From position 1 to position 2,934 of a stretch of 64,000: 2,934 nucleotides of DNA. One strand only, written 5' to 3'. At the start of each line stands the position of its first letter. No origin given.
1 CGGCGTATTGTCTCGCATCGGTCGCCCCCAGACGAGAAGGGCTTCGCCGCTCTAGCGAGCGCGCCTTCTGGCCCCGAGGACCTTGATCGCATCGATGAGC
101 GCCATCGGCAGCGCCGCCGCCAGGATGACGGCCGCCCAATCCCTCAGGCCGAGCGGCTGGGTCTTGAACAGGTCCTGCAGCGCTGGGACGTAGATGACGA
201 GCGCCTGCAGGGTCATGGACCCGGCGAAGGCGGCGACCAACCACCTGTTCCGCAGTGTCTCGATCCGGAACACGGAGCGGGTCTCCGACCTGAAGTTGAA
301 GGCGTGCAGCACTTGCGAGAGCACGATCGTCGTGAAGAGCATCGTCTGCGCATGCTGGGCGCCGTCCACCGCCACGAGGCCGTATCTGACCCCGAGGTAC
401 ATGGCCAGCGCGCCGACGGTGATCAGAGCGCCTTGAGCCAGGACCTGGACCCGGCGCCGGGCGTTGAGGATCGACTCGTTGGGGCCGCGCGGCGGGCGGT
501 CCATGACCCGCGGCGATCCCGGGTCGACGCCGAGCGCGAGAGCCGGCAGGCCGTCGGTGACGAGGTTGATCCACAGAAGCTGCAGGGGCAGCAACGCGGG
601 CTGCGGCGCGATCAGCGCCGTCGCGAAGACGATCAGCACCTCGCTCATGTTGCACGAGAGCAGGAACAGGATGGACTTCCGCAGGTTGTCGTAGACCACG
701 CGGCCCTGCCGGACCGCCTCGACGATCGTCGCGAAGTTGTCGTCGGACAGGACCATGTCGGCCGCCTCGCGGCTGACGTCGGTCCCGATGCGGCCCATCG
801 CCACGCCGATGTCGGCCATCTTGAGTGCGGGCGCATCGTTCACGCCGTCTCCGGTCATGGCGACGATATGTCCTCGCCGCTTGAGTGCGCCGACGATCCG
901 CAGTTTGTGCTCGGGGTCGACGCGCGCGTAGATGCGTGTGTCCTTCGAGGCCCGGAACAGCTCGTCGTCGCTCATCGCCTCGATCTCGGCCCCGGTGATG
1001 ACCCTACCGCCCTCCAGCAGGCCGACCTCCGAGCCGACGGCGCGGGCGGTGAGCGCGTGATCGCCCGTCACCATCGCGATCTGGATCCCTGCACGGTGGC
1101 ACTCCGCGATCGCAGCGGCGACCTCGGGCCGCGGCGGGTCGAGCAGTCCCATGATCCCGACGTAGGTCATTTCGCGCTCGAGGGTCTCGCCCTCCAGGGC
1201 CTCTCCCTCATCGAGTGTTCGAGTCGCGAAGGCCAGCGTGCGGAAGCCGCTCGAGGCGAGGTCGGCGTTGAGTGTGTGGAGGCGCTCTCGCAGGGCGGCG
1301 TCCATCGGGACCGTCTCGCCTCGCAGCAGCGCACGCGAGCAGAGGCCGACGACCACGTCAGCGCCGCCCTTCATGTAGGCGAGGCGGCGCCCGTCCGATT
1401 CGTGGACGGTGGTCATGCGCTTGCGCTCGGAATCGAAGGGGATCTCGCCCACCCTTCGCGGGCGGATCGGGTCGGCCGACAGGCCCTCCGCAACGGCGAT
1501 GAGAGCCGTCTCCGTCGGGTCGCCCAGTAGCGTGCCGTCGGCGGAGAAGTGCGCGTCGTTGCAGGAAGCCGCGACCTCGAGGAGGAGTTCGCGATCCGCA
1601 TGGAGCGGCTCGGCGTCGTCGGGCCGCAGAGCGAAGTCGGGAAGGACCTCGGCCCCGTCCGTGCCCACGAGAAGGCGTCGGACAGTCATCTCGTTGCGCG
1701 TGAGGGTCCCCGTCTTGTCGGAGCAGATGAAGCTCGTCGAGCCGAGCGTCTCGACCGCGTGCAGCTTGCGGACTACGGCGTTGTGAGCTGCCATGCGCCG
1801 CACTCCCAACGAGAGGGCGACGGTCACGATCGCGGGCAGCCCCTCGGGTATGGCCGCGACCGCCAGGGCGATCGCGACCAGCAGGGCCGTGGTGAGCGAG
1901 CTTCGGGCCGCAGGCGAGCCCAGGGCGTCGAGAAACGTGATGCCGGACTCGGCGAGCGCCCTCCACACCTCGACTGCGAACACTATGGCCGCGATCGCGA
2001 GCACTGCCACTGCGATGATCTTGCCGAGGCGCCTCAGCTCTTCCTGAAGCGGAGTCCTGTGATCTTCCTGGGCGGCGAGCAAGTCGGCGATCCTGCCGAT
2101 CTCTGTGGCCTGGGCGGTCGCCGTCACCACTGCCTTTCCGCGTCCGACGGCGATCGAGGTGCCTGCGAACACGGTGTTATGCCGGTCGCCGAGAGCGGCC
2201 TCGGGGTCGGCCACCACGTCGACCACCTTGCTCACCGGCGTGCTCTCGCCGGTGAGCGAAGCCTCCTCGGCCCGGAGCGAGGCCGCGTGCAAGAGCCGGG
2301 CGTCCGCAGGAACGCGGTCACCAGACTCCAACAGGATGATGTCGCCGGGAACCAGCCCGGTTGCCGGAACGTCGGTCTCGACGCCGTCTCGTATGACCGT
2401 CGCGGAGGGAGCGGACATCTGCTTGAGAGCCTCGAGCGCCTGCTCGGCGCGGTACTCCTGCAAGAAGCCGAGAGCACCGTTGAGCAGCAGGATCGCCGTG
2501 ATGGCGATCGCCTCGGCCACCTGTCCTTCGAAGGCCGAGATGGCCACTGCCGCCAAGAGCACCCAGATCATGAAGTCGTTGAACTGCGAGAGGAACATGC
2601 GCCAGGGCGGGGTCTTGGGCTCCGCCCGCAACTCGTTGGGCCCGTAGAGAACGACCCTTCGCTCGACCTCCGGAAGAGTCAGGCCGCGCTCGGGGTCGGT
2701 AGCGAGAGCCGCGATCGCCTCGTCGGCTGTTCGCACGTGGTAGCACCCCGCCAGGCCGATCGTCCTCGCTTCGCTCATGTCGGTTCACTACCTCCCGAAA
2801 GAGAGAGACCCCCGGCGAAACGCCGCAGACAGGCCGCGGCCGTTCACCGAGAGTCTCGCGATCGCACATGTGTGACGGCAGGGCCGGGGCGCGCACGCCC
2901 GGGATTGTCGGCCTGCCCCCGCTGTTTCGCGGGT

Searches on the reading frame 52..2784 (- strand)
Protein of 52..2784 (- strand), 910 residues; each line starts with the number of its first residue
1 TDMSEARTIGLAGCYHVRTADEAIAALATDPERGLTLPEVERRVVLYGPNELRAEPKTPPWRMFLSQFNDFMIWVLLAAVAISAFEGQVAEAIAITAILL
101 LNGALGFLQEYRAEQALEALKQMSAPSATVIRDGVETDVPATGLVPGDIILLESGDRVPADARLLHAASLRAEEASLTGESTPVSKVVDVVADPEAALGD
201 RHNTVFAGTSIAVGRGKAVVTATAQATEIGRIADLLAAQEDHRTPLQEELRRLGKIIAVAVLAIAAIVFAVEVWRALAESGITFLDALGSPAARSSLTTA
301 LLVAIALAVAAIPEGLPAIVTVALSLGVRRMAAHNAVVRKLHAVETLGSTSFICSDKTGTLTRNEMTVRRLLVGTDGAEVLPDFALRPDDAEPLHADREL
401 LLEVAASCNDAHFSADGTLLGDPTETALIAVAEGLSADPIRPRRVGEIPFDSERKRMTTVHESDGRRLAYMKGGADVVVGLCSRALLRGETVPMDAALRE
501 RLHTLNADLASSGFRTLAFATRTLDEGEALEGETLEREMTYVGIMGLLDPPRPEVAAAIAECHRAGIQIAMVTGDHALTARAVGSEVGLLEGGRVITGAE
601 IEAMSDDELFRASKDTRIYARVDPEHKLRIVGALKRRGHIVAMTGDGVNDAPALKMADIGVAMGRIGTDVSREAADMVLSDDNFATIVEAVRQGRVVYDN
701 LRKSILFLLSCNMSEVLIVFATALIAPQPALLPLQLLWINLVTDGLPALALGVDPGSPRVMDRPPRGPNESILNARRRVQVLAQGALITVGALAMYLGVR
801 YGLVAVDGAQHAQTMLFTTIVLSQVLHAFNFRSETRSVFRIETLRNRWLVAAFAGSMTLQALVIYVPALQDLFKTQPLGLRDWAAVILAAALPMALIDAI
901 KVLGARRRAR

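Call 49: search_protein_families(library=pfam, proteins=[window:52-2784:-], max_evalue=0.0001)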
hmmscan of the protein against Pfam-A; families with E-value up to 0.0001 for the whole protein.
window:52-2784:- (910 aa): 6 families
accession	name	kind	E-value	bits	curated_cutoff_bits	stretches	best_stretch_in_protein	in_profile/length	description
PF00689.26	Cation_ATPase_C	-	3.1e-57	193.6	27.3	1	730-902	3-174/175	Cation transporting ATPase, C-terminus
PF00122.25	E1-E2_ATPase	-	1.5e-52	178.2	28.1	1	123-334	2-181/181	E1-E2 ATPase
PF00690.31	Cation_ATPase_N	-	4.5e-20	71.5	20.4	1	16-83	2-69/69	Cation transporter/ATPase, N-terminus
PF00702.32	Hydrolase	-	5.8e-19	69.7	26.4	1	353-658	4-191/191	haloacid dehalogenase-like hydrolase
PF13246.12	Cation_ATPase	-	2.8e-15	56.5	21.7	1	407-484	2-90/91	Cation transport ATPase (P-type)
PF12710.13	HAD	-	3.8e-05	24.6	27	1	546-655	84-189/189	haloacid dehalogenase-like hydrolase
